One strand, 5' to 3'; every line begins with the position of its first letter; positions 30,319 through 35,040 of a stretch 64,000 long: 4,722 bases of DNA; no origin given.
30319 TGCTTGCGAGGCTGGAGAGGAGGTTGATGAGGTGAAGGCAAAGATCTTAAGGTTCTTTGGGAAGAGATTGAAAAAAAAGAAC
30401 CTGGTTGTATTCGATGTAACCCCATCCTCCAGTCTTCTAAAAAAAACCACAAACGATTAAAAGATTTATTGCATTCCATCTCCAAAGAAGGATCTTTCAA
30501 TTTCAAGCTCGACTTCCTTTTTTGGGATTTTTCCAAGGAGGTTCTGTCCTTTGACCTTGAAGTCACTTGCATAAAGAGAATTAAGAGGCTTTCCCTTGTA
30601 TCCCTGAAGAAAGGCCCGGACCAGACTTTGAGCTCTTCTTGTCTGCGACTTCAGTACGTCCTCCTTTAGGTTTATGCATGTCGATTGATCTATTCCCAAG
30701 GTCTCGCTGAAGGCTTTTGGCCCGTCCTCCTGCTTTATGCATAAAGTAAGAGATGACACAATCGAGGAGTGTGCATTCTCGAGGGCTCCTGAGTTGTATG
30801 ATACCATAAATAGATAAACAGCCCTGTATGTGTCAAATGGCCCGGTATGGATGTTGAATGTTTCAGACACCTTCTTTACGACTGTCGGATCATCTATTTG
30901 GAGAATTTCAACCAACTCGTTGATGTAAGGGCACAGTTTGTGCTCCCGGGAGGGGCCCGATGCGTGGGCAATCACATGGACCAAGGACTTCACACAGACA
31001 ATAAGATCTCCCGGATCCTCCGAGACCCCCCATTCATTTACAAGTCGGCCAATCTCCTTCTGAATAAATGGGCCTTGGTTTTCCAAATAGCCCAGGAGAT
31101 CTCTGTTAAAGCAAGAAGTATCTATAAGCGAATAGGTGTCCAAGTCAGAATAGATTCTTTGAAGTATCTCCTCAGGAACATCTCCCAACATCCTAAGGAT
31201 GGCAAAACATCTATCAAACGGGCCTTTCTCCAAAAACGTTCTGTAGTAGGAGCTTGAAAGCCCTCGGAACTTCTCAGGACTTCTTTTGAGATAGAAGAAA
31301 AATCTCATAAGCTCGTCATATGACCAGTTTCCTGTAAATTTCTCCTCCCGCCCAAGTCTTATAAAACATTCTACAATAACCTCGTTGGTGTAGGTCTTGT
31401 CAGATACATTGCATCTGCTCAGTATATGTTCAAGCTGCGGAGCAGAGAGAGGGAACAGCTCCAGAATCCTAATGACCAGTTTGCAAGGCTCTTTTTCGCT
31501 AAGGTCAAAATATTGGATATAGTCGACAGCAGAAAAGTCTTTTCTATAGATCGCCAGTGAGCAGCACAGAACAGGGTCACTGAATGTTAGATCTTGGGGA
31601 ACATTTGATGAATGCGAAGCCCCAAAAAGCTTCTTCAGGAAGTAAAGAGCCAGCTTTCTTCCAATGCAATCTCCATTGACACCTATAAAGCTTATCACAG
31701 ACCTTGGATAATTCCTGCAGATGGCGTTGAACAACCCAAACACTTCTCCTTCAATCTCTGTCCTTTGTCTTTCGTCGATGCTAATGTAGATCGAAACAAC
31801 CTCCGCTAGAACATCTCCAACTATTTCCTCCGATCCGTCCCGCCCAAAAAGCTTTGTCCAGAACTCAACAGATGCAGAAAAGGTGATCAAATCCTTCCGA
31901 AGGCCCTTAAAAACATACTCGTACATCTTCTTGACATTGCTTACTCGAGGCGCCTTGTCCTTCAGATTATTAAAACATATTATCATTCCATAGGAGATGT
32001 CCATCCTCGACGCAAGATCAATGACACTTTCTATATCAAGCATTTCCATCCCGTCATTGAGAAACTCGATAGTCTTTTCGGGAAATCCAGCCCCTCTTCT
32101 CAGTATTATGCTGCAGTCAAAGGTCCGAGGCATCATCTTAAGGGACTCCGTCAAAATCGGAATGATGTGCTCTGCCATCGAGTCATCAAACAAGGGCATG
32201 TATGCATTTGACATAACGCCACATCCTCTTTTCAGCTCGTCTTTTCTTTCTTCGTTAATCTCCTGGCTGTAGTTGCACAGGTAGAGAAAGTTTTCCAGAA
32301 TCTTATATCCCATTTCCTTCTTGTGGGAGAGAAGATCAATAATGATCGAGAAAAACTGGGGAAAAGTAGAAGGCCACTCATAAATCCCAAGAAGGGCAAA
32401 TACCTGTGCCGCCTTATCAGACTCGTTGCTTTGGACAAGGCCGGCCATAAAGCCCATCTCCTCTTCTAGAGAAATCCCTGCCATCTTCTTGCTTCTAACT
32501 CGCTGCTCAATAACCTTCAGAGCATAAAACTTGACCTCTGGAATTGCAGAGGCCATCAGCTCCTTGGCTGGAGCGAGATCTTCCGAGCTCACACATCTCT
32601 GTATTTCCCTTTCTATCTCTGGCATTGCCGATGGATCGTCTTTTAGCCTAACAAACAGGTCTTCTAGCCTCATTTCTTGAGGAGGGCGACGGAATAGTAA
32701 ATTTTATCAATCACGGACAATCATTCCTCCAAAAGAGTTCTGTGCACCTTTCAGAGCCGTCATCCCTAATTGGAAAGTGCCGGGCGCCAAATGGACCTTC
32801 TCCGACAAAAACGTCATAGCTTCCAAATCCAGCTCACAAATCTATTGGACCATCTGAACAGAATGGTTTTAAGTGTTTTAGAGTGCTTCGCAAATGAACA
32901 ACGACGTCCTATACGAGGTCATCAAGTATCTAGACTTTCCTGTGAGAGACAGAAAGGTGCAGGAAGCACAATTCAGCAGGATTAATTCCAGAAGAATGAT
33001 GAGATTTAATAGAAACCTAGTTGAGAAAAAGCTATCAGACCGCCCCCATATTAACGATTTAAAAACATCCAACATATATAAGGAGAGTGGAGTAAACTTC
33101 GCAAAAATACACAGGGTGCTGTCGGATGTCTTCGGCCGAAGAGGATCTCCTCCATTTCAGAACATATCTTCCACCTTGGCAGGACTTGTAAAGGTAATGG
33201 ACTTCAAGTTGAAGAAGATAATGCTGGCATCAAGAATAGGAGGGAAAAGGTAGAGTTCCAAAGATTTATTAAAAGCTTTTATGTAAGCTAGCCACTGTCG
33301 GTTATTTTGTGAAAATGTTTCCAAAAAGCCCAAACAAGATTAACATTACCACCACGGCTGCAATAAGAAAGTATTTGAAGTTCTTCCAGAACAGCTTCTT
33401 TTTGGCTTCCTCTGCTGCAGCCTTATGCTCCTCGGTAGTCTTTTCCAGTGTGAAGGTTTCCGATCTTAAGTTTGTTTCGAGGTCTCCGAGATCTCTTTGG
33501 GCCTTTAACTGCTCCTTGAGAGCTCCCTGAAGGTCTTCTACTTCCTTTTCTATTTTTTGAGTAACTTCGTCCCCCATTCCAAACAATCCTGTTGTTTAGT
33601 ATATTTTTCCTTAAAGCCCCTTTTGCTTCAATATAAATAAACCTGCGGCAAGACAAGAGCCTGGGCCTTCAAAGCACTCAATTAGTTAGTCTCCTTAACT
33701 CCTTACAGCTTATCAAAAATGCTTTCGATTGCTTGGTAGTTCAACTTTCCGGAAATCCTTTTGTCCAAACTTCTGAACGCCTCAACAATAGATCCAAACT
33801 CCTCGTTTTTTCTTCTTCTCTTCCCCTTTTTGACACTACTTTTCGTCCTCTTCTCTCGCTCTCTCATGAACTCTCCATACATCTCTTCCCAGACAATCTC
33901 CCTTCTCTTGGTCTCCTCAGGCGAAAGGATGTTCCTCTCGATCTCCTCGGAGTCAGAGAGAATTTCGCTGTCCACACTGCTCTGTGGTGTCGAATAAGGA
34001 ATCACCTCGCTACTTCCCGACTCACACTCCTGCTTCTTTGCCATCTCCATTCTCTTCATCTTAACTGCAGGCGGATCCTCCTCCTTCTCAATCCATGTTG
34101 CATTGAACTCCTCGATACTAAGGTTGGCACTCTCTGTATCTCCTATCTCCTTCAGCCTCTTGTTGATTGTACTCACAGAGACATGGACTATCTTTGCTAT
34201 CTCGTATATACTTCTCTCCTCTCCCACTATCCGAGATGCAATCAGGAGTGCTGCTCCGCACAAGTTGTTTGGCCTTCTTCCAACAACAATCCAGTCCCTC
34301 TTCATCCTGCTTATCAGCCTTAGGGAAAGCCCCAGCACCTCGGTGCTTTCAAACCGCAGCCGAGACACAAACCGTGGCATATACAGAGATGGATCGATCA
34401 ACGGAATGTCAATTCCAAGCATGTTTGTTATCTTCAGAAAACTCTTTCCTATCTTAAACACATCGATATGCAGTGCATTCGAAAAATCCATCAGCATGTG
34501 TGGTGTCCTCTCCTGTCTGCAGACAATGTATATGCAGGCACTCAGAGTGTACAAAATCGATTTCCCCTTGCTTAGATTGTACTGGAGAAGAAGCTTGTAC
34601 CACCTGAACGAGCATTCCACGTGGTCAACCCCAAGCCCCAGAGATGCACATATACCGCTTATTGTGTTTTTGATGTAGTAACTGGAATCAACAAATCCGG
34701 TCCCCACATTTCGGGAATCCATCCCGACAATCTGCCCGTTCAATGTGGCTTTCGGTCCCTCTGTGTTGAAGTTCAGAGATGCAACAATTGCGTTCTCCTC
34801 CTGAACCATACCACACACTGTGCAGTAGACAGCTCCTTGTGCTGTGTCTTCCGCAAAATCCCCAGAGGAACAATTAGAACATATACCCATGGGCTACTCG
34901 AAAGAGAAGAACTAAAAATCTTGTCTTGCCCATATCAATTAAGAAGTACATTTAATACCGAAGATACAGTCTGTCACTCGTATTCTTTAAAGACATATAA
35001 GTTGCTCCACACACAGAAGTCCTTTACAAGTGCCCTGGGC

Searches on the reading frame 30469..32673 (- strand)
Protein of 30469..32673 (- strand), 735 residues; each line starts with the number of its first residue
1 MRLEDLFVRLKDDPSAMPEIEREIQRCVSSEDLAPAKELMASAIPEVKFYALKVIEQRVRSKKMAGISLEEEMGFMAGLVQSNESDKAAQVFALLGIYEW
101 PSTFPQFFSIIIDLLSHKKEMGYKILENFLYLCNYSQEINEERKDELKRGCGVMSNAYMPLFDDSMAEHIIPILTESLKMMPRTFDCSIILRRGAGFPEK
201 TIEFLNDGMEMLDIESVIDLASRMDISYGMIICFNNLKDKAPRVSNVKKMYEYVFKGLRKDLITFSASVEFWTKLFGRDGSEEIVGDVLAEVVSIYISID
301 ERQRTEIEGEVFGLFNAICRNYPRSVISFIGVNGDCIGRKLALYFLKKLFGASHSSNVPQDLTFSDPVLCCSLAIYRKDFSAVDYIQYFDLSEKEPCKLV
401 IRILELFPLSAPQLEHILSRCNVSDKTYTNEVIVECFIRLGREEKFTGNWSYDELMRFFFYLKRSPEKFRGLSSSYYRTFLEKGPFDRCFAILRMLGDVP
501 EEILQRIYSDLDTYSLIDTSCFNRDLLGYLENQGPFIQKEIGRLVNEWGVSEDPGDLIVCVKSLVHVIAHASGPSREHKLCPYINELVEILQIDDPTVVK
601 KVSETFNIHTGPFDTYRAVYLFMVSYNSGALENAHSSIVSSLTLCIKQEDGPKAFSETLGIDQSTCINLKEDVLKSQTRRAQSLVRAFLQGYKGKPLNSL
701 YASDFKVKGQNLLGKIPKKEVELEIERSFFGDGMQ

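Call 9: search_protein_families(library=pfam, proteins=[window:30469-32673:-], max_evalue=0.01)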
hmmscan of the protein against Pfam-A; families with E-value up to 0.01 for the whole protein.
window:30469-32673:- (735 aa): 0 families

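Call 64: search_protein_families(library=pfam, proteins=[window:30469-32673:-], max_evalue=0.1)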
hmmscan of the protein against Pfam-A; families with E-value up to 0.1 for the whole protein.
window:30469-32673:- (735 aa): 1 family
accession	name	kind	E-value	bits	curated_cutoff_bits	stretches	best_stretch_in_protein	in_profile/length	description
PF08389.18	Xpo1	-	0.019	15.5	22.7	1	86-132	6-48/147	Exportin 1-like protein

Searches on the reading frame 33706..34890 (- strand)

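Call 9: search_protein_families(library=pfam, proteins=[window:33706-34890:-], max_evalue=0.01)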
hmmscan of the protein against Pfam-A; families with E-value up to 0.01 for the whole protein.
window:33706-34890:- (395 aa): 3 families
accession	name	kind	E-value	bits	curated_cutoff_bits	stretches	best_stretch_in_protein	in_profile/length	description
PF00382.24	TFIIB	-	3.4e-37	126.8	23.6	2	162-249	3-89/92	Transcription factor TFIIB repeat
PF07741.18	BRF1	-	9.6e-09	35.9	25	1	313-393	4-99/99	Brf1-like TBP-binding domain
PF08271.17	Zn_Ribbon_TF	-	3.9e-07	30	29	1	3-39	2-38/43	TFIIB zinc-binding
